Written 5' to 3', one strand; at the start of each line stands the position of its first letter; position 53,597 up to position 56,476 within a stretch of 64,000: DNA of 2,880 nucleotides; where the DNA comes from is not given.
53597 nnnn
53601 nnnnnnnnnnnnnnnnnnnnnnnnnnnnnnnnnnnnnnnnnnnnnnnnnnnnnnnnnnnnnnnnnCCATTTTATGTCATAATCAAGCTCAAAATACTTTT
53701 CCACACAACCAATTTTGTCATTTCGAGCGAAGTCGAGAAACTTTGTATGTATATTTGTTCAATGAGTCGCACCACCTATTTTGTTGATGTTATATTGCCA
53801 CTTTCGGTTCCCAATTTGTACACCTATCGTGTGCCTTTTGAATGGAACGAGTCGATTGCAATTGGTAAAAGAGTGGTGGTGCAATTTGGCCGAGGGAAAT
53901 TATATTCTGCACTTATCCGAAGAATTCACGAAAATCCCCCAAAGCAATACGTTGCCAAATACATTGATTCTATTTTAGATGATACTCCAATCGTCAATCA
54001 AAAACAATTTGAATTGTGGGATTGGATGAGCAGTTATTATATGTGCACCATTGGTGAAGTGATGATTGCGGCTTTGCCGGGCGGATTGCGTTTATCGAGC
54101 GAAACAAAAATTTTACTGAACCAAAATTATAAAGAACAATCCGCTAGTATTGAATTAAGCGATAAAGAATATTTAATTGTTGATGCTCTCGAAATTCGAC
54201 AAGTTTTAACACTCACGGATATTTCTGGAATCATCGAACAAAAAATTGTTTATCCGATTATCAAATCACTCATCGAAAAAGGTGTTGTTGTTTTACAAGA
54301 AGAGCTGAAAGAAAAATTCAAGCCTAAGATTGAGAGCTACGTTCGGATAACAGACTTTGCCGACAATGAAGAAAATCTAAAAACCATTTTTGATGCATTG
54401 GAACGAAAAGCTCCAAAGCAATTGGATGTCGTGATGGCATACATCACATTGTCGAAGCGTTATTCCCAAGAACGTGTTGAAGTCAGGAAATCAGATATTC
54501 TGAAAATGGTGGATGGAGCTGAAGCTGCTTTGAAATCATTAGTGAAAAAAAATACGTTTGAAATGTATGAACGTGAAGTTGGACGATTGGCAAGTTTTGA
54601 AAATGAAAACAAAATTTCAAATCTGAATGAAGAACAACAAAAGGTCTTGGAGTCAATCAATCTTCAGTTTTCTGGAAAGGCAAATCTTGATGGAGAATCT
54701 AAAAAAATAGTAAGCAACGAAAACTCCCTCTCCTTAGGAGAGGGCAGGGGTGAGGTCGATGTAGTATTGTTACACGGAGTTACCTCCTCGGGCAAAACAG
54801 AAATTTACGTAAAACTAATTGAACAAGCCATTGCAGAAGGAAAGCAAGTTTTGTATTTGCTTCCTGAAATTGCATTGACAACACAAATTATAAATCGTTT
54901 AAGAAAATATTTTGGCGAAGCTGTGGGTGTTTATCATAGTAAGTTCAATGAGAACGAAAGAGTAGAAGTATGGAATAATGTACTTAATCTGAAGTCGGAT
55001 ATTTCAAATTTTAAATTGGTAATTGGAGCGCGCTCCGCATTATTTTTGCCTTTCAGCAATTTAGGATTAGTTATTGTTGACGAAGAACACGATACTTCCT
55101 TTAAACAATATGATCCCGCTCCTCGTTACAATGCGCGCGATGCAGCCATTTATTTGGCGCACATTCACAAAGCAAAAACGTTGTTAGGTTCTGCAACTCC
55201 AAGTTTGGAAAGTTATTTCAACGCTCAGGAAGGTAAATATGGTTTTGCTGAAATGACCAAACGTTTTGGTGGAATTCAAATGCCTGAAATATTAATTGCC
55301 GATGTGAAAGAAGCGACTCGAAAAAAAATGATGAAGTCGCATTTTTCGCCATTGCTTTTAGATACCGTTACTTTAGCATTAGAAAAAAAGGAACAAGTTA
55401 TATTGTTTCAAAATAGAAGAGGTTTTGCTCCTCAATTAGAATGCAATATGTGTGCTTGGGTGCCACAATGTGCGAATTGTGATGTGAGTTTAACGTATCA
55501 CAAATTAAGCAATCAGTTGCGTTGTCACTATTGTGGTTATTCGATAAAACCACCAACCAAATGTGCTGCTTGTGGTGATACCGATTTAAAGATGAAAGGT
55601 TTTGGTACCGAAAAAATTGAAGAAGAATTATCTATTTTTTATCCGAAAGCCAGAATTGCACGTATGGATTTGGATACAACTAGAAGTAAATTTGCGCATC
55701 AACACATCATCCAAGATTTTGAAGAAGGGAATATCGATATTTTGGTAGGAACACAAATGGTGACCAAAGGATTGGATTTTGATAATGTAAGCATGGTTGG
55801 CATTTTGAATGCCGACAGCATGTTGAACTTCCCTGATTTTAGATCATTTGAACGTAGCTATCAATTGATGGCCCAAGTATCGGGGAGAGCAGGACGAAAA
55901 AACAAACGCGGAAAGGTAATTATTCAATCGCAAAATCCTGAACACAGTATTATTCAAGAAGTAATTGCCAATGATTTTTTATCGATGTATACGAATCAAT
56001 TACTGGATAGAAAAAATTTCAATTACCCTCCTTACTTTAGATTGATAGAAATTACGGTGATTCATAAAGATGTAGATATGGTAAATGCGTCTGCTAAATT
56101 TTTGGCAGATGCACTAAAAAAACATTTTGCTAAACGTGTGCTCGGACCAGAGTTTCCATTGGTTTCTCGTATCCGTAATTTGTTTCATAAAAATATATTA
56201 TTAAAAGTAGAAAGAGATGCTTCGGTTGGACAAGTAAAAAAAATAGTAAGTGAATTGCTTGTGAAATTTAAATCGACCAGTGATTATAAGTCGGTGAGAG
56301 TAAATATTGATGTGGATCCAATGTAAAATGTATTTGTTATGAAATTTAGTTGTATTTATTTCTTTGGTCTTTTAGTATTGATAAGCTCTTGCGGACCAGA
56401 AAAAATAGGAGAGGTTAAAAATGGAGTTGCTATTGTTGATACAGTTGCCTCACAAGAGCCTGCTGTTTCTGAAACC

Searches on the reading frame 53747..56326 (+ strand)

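Call 7: search_protein_families(library=pfam, proteins=[window:53747-56326:+])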
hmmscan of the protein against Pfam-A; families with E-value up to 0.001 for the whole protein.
window:53747-56326:+ (859 aa): 7 families
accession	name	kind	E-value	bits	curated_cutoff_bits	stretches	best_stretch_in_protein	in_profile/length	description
PF17764.6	PriA_3primeBD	-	1.1e-26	92.9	22.7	1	14-111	1-96/96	3'DNA-binding domain (3'BD)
PF00270.35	DEAD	-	1.8e-17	64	26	1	340-488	17-162/167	DEAD/DEAH box helicase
PF18319.7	Zn_ribbon_PriA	-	7.6e-13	48.6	26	1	575-600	1-26/27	PriA DNA helicase Cys-rich region (CRR) domain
PF00271.37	Helicase_C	-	2.8e-12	47.3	23.5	1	640-718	43-109/110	Helicase conserved C-terminal domain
PF18074.6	PriA_C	-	6.8e-12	46.5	26.9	1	762-858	1-95/95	Primosomal protein N C-terminal domain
PF04851.21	ResIII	-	3.3e-11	43.8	22.5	1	292-486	3-163/164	Type III restriction enzyme, res subunit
PF22590.2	Cas3-like_C_2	-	1.6e-05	25.6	27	0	654-719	51-105/106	CRISPR-associated nuclease/helicase Cas3, C-terminal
